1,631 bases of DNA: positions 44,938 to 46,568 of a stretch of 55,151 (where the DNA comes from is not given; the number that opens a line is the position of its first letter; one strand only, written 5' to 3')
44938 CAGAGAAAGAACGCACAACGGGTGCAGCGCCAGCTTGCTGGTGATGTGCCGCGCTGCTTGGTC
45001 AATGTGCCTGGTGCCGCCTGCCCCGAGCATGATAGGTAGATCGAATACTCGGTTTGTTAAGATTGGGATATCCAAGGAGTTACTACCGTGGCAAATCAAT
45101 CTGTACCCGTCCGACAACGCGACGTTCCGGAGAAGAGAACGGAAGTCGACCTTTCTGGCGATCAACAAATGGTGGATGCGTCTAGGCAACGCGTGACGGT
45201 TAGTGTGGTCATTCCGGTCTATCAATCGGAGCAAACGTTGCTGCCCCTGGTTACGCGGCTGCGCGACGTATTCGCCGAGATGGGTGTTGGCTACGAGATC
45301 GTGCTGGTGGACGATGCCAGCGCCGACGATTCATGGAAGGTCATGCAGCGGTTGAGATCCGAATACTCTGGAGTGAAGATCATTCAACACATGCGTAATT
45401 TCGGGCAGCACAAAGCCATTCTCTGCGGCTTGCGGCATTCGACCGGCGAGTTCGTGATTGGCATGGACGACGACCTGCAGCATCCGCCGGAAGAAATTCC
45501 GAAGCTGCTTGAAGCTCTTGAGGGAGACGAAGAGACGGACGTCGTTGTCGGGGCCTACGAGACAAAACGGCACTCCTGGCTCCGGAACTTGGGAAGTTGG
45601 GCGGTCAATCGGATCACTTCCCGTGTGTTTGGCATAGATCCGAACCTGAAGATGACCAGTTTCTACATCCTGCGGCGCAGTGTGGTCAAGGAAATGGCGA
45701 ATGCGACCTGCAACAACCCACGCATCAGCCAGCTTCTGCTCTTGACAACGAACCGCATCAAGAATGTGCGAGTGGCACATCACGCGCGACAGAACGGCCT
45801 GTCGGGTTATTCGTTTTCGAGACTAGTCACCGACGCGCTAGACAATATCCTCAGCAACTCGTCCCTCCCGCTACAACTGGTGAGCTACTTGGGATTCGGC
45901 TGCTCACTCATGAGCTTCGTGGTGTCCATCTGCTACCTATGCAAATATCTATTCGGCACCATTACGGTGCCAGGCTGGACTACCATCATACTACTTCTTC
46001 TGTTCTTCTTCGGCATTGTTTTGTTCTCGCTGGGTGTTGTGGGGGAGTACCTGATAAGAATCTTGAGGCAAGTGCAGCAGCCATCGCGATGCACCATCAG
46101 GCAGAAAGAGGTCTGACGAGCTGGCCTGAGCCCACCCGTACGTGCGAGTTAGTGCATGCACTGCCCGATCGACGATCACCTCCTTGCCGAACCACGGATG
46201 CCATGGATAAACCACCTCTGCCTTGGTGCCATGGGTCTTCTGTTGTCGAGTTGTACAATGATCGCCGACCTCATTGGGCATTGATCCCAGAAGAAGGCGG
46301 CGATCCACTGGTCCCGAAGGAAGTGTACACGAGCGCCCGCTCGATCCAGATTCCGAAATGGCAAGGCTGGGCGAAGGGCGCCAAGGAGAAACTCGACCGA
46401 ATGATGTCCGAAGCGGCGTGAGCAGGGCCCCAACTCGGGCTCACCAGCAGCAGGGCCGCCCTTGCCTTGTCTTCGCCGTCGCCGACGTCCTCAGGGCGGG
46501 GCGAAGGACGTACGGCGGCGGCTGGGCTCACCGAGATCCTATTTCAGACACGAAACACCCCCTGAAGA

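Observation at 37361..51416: Arn-like lipid-carrier pathway apparently rebuilt on a dTDP-6-deoxyhexose scaffold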

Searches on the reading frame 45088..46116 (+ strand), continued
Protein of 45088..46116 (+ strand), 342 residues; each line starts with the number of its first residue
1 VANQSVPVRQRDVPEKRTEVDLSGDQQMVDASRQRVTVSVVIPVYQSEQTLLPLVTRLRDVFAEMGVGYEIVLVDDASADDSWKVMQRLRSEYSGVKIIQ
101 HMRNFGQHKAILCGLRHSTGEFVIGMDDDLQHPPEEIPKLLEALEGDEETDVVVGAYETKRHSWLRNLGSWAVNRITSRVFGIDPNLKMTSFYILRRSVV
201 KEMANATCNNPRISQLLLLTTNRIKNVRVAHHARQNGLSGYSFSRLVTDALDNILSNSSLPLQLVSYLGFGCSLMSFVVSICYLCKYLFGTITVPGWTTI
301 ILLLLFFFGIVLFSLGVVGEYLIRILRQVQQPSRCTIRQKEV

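Call 93: find_encoding_contigs(protein=P0065, flank=10000, max_places=1)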
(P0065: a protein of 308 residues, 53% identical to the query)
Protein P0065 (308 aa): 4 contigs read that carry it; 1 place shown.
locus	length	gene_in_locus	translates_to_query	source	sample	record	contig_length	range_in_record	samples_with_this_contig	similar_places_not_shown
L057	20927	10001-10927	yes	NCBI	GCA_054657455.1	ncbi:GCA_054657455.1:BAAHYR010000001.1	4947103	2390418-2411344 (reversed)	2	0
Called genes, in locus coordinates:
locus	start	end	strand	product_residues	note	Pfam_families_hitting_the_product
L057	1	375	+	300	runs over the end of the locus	PF00535:Glycos_transf_2, PF13641:Glyco_tranf_2_3 (weak)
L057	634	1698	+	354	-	PF13649:Methyltransf_25 (weak)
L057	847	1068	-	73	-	-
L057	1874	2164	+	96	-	-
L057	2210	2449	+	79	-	-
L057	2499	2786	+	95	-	PF01527:HTH_Tnp_1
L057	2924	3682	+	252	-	PF13276:HTH_21, PF00665:rve, PF13683:rve_3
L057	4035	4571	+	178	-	-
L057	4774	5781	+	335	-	PF13524:Glyco_trans_1_2 (faint), PF00534:Glycos_transf_1, PF13692:Glyco_trans_1_4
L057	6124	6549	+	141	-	-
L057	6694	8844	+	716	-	PF08240:ADH_N (faint), PF00107:ADH_zinc_N, PF13602:ADH_zinc_N_2 (faint), PF01408:GFO_IDH_MocA, PF22725:GFO_IDH_MocA_C3 (weak)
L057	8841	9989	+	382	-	PF01041:DegT_DnrJ_EryC1, PF00155:Aminotran_1_2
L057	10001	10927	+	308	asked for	PF00535:Glycos_transf_2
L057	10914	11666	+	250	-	PF00685:Sulfotransfer_1 (faint), PF13469:Sulfotransfer_3 (weak)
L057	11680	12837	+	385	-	PF20706:GT4-conflict, PF00534:Glycos_transf_1, PF13692:Glyco_trans_1_4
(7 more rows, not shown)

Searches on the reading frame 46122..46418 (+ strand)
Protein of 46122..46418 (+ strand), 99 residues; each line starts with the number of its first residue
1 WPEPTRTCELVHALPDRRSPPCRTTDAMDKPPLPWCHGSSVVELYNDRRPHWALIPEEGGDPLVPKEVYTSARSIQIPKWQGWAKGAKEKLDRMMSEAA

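Call 39: search_protein_families(library=pfam, proteins=[window:46122-46418:+], max_evalue=0.1)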
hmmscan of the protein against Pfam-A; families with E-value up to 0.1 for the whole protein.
window:46122-46418:+ (99 aa): 0 families

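Call 96: search_dna_similar(query=window:46122-46418:+, collection=plasmids, mode=protein, max_rows=6, max_evalue=0.001)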
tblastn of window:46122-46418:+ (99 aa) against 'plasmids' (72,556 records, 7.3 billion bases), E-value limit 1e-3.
No match.
